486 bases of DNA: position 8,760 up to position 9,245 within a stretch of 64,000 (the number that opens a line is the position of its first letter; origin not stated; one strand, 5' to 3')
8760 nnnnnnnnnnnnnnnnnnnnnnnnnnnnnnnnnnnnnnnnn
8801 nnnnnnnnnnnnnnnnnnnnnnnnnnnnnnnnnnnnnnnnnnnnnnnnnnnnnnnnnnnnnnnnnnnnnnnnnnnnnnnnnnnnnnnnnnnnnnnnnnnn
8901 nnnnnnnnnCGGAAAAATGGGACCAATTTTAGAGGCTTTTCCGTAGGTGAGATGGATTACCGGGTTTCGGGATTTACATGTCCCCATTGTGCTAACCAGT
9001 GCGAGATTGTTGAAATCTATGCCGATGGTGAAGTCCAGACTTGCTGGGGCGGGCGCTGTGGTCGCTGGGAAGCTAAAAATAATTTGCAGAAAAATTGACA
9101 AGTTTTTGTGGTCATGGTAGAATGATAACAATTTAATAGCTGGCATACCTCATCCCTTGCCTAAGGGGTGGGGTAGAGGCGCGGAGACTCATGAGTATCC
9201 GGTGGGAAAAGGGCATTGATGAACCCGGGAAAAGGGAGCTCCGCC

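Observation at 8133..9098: Orphan HgdC/BcrAD-type Fe-S 'activase' ATPase with Cys-rich C-terminal tail inside the spoVA-lysA sporulation locus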

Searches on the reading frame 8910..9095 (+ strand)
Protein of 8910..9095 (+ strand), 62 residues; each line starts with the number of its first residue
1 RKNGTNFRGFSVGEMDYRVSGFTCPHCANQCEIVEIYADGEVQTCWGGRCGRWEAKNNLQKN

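Call 44: search_protein_representatives(alignment_id=A3)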
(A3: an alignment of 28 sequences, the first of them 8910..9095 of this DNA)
Query: 28 sequences, 56 profile positions. Proteins with E-value up to 0.001 (for the whole library): 539; up to 1e-10: 151; up to 1e-30: 0. The best 150 are listed.
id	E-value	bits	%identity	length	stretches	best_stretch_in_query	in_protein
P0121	1.4e-23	98.5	-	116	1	1-52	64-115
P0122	6.6e-22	93.1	-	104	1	1-50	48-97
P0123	1.3e-21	92.1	-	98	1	1-50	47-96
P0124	1.4e-21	92.0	-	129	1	1-52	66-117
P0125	3.1e-21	90.9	-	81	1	1-52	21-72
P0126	3.3e-21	90.8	-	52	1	2-50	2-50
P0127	4.0e-21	90.6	-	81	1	1-52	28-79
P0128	4.4e-21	90.4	-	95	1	1-52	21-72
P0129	4.6e-21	90.4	-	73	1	1-50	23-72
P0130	7.3e-21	89.7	-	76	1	1-53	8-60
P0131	2.3e-20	88.1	-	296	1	1-54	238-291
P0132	5.1e-20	87.0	-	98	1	1-51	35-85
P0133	5.4e-20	87.0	-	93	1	1-50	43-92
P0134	6.9e-20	86.6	-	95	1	1-53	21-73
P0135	8.1e-20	86.4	-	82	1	1-54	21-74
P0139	2.2e-19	85.0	-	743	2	1-52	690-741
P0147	8.2e-19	83.2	-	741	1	1-53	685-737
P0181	6.4e-16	73.9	-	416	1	1-50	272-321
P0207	8.5e-14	67.1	-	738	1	2-51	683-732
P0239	1.6e-11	59.8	-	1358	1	1-54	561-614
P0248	2.5e-11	59.2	-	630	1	1-50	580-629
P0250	2.8e-11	59.0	-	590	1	1-53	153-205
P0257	4.7e-11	58.3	-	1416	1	1-54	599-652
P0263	7.1e-11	57.7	-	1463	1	1-54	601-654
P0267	8.8e-11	57.4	-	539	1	1-54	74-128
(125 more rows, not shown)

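Call 45: search_protein_families(library=pfam, proteins=[P0239, P0257, P0263, P0139, P0147, P0207, P0248, P0250, P0267, P0181], max_evalue=0.001)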
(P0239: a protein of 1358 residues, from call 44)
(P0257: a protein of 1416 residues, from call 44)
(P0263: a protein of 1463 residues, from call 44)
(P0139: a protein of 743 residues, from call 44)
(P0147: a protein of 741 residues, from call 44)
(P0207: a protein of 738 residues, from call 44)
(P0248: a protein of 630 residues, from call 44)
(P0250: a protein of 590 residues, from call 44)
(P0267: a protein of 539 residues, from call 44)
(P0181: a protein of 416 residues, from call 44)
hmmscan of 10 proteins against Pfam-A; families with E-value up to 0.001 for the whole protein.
P0239 (1358 aa): 2 families
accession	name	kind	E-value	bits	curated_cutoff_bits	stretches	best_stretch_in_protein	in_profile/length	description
PF01869.26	BcrAD_BadFG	-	1.6e-66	225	31.5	2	302-552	1-270/271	BadF/BadG/BcrA/BcrD ATPase family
PF09989.15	DUF2229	-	2.9e-51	174.6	29.4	1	642-853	2-217/218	CoA enzyme activase uncharacterised domain (DUF2229)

P0257 (1416 aa): 3 families
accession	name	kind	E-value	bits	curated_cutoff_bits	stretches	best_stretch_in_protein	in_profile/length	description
PF01869.26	BcrAD_BadFG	-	2.5e-71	240.8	31.5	2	335-587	1-271/271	BadF/BadG/BcrA/BcrD ATPase family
PF09989.15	DUF2229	-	1.3e-53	182.3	29.4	1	687-908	2-217/218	CoA enzyme activase uncharacterised domain (DUF2229)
PF05378.19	Hydant_A_N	-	0.00012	22.3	25.2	0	335-388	2-57/176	Hydantoinase/oxoprolinase N-terminal region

P0263 (1463 aa): 4 families
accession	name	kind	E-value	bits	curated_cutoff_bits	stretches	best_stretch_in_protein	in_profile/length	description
PF01869.26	BcrAD_BadFG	-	2.7e-71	240.7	31.5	2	337-588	1-270/271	BadF/BadG/BcrA/BcrD ATPase family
PF09989.15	DUF2229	-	7.7e-54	183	29.4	1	721-938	1-217/218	CoA enzyme activase uncharacterised domain (DUF2229)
PF06050.19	HGD-D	-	5.3e-06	26.7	28.4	0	1395-1452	283-341/342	2-hydroxyglutaryl-CoA dehydratase, D-component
PF02782.22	FGGY_C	-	0.00036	20.8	27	0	511-588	113-193/198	FGGY family of carbohydrate kinases, C-terminal domain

P0139 (743 aa): 4 families
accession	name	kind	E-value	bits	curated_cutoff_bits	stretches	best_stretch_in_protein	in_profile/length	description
PF01869.26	BcrAD_BadFG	-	7.8e-45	153.9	31.5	2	5-170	1-177/271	BadF/BadG/BcrA/BcrD ATPase family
PF14890.11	Intein_splicing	-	1.3e-07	32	35.8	1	181-592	76-155/155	Intein splicing domain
PF14528.11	LAGLIDADG_3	-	3.4e-07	30.8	22.5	0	336-415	4-82/82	LAGLIDADG-like domain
PF07591.16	PT-HINT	-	6.1e-07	30.2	27.7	0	562-594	100-131/137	Pretoxin HINT domain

P0147 (741 aa): 4 families
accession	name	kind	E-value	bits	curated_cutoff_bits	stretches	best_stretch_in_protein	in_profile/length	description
PF01869.26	BcrAD_BadFG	-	1.8e-49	169.2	31.5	2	534-676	122-270/271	BadF/BadG/BcrA/BcrD ATPase family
PF14890.11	Intein_splicing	-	7e-13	49.1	35.8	1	160-548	30-155/155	Intein splicing domain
PF14528.11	LAGLIDADG_3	-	5.4e-06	27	22.5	1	407-486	3-72/82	LAGLIDADG-like domain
PF14623.11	Vint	-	0.00052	20.3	27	0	130-199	1-64/166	Hint-domain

P0207 (738 aa): 3 families
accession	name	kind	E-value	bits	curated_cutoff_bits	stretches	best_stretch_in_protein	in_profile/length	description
PF01869.26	BcrAD_BadFG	-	2.8e-35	122.6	31.5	2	544-674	135-271/271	BadF/BadG/BcrA/BcrD ATPase family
PF14890.11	Intein_splicing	-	2.3e-12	47.4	35.8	1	251-545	81-155/155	Intein splicing domain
PF14528.11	LAGLIDADG_3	-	2.1e-06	28.4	22.5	1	408-486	3-73/82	LAGLIDADG-like domain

P0248 (630 aa): 2 families
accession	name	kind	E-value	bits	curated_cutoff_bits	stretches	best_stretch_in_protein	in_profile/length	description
PF01869.26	BcrAD_BadFG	-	2.1e-39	136.1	31.5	1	321-571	1-270/271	BadF/BadG/BcrA/BcrD ATPase family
PF09989.15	DUF2229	-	4.4e-12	46.5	29.4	1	17-192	13-212/218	CoA enzyme activase uncharacterised domain (DUF2229)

P0250 (590 aa): 2 families
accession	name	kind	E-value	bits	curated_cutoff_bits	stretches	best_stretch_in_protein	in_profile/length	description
PF09989.15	DUF2229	-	1.1e-46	159.7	29.4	1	238-464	1-217/218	CoA enzyme activase uncharacterised domain (DUF2229)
PF01869.26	BcrAD_BadFG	-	4.7e-15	56.3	31.5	1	1-134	133-271/271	BadF/BadG/BcrA/BcrD ATPase family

P0267 (539 aa): 2 families
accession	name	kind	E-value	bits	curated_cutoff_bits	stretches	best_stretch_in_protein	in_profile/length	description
PF09989.15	DUF2229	-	9e-53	179.5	29.4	1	182-392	1-217/218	CoA enzyme activase uncharacterised domain (DUF2229)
PF01869.26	BcrAD_BadFG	-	8.2e-06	26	31.5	1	3-62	210-271/271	BadF/BadG/BcrA/BcrD ATPase family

P0181 (416 aa): 2 families
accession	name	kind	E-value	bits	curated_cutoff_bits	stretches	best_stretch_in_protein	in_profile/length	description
PF01869.26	BcrAD_BadFG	-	7.9e-47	160.5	31.5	1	5-261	1-271/271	BadF/BadG/BcrA/BcrD ATPase family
PF00480.26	ROK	-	0.00038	20.5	22.9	0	5-80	2-76/294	ROK family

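Call 82: predict_structure(alignment_id=A3)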
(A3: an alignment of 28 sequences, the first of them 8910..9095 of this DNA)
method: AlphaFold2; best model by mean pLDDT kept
length: 62 residues; sequences in the alignment: 28
mean_pLDDT: 80.4   pTM: 0.55
mean pLDDT of the five models: 80.4, 80.3, 79.7, 71.2, 70.7
residues with pLDDT >= 90: 15; 70-90: 35; 50-70: 7; < 50: 5
segments of 3 or more residues with pLDDT < 50: 58-62
pLDDT, mean of each block of 10 residues (from residue 1): 71 83 91 91 88 66 37
secondary structure, 60 per line:
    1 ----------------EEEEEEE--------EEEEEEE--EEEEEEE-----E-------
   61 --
elements in order: E17-23 E32-38 E41-47

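Call 89: fold_search(model_id=the predicted structure, library=pdb)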
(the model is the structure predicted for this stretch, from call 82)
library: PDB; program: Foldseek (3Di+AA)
matches with E <= 10: 538; with E <= 0.001: 0
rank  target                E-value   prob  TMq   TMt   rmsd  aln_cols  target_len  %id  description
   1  6bp6_A                8.5e-01  0.15  0.26  0.21   9.5        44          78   14  Crystal structure of Commd9 COMM domain (released 2018-08-15)
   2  6vlz_c                9.0e-01  0.38  0.33  0.09   5.3        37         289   19  Structure of the human mitochondrial ribosome-EF-G1 complex (ClassI) (released 2020-08-05)
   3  9asn_A                1.2e+00  0.51  0.40  0.04   5.6        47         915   15  Human Drosha and DGCR8 in complex with Pri-miR-98 (released 2024-09-04)
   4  4ce4_h                1.2e+00  0.23  0.29  0.09   5.3        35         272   14  39S large subunit of the porcine mitochondrial ribosome (released 2013-12-18)
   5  3o5a_A                1.3e+00  0.84  0.46  0.04   1.8        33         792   21  Crystal Structure of partially reduced Periplasmic Nitrate Reductase from Cupriavidus necator using Ionic Liquids (released 2011-04-06)
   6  6n0v_A                1.4e+00  0.38  0.34  0.06   6.3        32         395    9  tRNA ligase (released 2019-01-09)
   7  9ggq_B                1.4e+00  0.13  0.27  0.04   5.0        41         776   17  E.coli gyrase holocomplex with cleaved chirally wrapped 217 bp DNA fragment and moxifloxacin (released 2024-09-11)
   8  6mnm_D                1.5e+00  0.54  0.38  0.14   3.9        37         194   11  6256 TCR bound to I-Ab Padi4 (released 2019-07-03)
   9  8ral_B                1.5e+00  0.47  0.36  0.16   4.5        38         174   10  CL3E peptide bound to the I-Ab murine MHC class II receptor (released 2024-11-06)
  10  5ks9_D                1.5e+00  0.44  0.37  0.15   6.0        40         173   10  Bel502-DQ8-glia-alpha1 complex (released 2016-09-21)
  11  7qh7_c                1.5e+00  0.30  0.32  0.09   5.1        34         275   18  Cryo-EM structure of the human mtLSU assembly intermediate upon MRM2 depletion - class 4 (released 2022-05-18)
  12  9asp_A                1.5e+00  0.14  0.27  0.03   6.4        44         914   20  Human Drosha and DGCR8 in complex with Pri-let-7a1 (released 2024-09-04)
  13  8vsp_B                1.6e+00  0.44  0.37  0.13   5.2        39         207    8  Cryo-EM structure of human invariant chain in complex with HLA-DQ (released 2024-05-08)
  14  2nya_A                1.7e+00  0.72  0.43  0.04   1.4        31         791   22  Crystal structure of the periplasmic nitrate reductase (NAP) from Escherichia coli (released 2006-12-05)
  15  8vbf_A                1.7e+00  0.38  0.37  0.05   6.7        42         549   12  Kinetic intermediate states of HIV-1 RT DNA synthesis captured by cryo-EM (released 2024-12-11)
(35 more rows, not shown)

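Call 91: search_protein_families(library=pfam, alignment_id=A3, max_evalue=10)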
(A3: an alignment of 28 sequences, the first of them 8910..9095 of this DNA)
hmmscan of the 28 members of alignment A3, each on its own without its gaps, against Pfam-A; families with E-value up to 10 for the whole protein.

A. member 1, window:8910-9095:+ (62 aa): 0 families

B. families by the number of members that match (of 28 scanned): 6 families
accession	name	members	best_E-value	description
PF04885.19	Stig1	1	0.0036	Stigma-specific STIG1-like protein family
PF17122.11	zf-C3H2C3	1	0.035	Zinc-finger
PF24440.1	DUF7559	1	0.067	Family of unknown function (DUF7559)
PF11211.13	DUF2997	1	0.14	Protein of unknown function (DUF2997)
PF19309.4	Frem_N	1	0.17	Frem protein N-terminal domain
PF18073.7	Zn_ribbon_LapB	1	6.9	Rubredoxin metal binding domain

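Call 92: search_solved_structures(query=A3, max_evalue=10, show_alignments=4)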
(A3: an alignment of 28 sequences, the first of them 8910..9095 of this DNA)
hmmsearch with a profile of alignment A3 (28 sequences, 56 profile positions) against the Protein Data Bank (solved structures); distinct sequences matched with E-value up to 10: 4.
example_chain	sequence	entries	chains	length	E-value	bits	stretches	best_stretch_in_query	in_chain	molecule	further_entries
2rml_A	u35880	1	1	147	0.028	17.4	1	9-28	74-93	Copper-transporting P-type ATPase copA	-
1p6t_A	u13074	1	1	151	0.029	17.3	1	9-28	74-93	Potential copper-transporting ATPase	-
4doh_R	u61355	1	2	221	0.37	13.8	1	37-52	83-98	Interleukin-20 receptor subunit alpha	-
8efn_A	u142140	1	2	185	0.45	13.5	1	20-37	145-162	Stimulator of interferon genes protein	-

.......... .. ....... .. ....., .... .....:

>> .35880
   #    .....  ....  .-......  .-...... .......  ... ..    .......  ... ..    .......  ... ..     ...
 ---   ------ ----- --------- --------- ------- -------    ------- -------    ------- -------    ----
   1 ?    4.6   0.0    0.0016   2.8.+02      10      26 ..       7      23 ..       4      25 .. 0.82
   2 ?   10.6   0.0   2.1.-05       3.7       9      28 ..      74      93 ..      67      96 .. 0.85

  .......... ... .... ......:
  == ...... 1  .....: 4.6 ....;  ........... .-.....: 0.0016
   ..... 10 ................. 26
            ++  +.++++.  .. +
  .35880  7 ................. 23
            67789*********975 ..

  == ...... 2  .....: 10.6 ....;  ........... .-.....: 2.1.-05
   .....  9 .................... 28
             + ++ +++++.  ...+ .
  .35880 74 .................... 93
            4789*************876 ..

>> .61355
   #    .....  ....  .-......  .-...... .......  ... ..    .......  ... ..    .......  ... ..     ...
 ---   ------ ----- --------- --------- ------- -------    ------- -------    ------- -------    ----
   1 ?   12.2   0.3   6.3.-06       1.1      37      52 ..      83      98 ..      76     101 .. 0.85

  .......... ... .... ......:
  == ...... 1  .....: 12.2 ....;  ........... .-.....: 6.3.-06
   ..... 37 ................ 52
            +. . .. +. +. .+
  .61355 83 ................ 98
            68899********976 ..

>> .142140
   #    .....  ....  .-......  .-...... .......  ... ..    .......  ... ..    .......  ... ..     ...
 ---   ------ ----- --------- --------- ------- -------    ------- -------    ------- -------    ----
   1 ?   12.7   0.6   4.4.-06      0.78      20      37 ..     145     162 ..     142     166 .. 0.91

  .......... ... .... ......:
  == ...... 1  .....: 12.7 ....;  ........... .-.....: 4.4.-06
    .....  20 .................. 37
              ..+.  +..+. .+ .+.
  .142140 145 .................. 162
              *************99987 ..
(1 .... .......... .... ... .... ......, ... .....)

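Call 100: search_protein_families(library=ncbifam, proteins=[P0257, P0263, P0239, P0248], max_evalue=0.001)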
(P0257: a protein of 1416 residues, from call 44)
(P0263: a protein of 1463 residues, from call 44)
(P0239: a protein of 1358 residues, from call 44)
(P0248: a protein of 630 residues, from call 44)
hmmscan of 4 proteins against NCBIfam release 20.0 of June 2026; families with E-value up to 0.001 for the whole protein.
P0257 (1416 aa): 6 families
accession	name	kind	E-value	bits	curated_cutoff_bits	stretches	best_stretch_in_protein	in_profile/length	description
TIGR00241.1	CoA_E_activ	domain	2.3e-96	322.1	125.4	2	334-586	2-248/248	acyl-CoA dehydratase activase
TIGR03286.1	methan_mark_15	hypoth_equivalog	2.2e-61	208.1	455.75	2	332-589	144-403/404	methanogenesis marker 15 protein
TIGR02259.1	benz_CoA_red_A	equivalog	3e-48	164.7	578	2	405-564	245-404/432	benzoyl-CoA reductase subunit A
TIGR03192.1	benz_CoA_bzdQ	equivalog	3.6e-36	125.1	380.2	2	334-587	34-286/293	benzoyl-CoA reductase, bzd-type, subunit Q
TIGR02261.1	benz_CoA_red_D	equivalog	5.6e-32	111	312.85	2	57-276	50-261/262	benzoyl-CoA reductase subunit D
NF009842.0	PRK13317.1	equivalog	5.1e-06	26.1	234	0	18-85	4-66/277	type II pantothenate kinase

P0263 (1463 aa): 7 families
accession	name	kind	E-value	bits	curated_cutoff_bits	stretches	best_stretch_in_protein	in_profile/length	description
TIGR00241.1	CoA_E_activ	domain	3.7e-87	292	125.4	2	336-588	2-248/248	acyl-CoA dehydratase activase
TIGR03286.1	methan_mark_15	hypoth_equivalog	2.8e-58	197.8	455.75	2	333-589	143-401/404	methanogenesis marker 15 protein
TIGR02259.1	benz_CoA_red_A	equivalog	8.8e-43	146.6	578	2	407-586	245-429/432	benzoyl-CoA reductase subunit A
TIGR02261.1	benz_CoA_red_D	equivalog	1.1e-30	106.7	312.85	2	10-265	5-259/262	benzoyl-CoA reductase subunit D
TIGR03192.1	benz_CoA_bzdQ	equivalog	6.3e-30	104.6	380.2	2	336-588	34-285/293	benzoyl-CoA reductase, bzd-type, subunit Q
TIGR01312.1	XylB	equivalog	0.00011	20.9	380.25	0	518-594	365-440/481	xylulokinase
NF045551.1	GK_Pyrobac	equivalog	0.00029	20.2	500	0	336-405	2-65/294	ATP-dependent glucokinase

P0239 (1358 aa): 6 families
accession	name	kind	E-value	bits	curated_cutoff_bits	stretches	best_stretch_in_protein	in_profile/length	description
TIGR00241.1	CoA_E_activ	domain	1.8e-89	299.6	125.4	2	302-552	3-248/248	acyl-CoA dehydratase activase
TIGR03286.1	methan_mark_15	hypoth_equivalog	6.6e-57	193.3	455.75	2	301-553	146-401/404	methanogenesis marker 15 protein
TIGR02259.1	benz_CoA_red_A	equivalog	3.1e-44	151.4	578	2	355-548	230-427/432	benzoyl-CoA reductase subunit A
TIGR03192.1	benz_CoA_bzdQ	equivalog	3.5e-31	108.7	380.2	2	302-552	35-285/293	benzoyl-CoA reductase, bzd-type, subunit Q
TIGR02261.1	benz_CoA_red_D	equivalog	2e-24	86.2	312.85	2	303-551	5-260/262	benzoyl-CoA reductase subunit D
NF009842.0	PRK13317.1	equivalog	4.5e-07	29.5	234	0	4-85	5-88/277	type II pantothenate kinase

P0248 (630 aa): 6 families
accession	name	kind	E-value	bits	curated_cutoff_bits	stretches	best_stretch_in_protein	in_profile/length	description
TIGR00241.1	CoA_E_activ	domain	1.5e-48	165.5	125.4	1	321-571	3-248/248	acyl-CoA dehydratase activase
TIGR03286.1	methan_mark_15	hypoth_equivalog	4e-42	144.6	455.75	1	268-573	97-402/404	methanogenesis marker 15 protein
TIGR02259.1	benz_CoA_red_A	equivalog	5.4e-24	84.7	578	1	396-547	250-402/432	benzoyl-CoA reductase subunit A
TIGR03192.1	benz_CoA_bzdQ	equivalog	1.1e-13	51.4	380.2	1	320-571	34-285/293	benzoyl-CoA reductase, bzd-type, subunit Q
TIGR02261.1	benz_CoA_red_D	equivalog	9.9e-13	47.9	312.85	1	399-570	83-260/262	benzoyl-CoA reductase subunit D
NF009842.0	PRK13317.1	equivalog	0.00036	20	234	0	321-411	5-88/277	type II pantothenate kinase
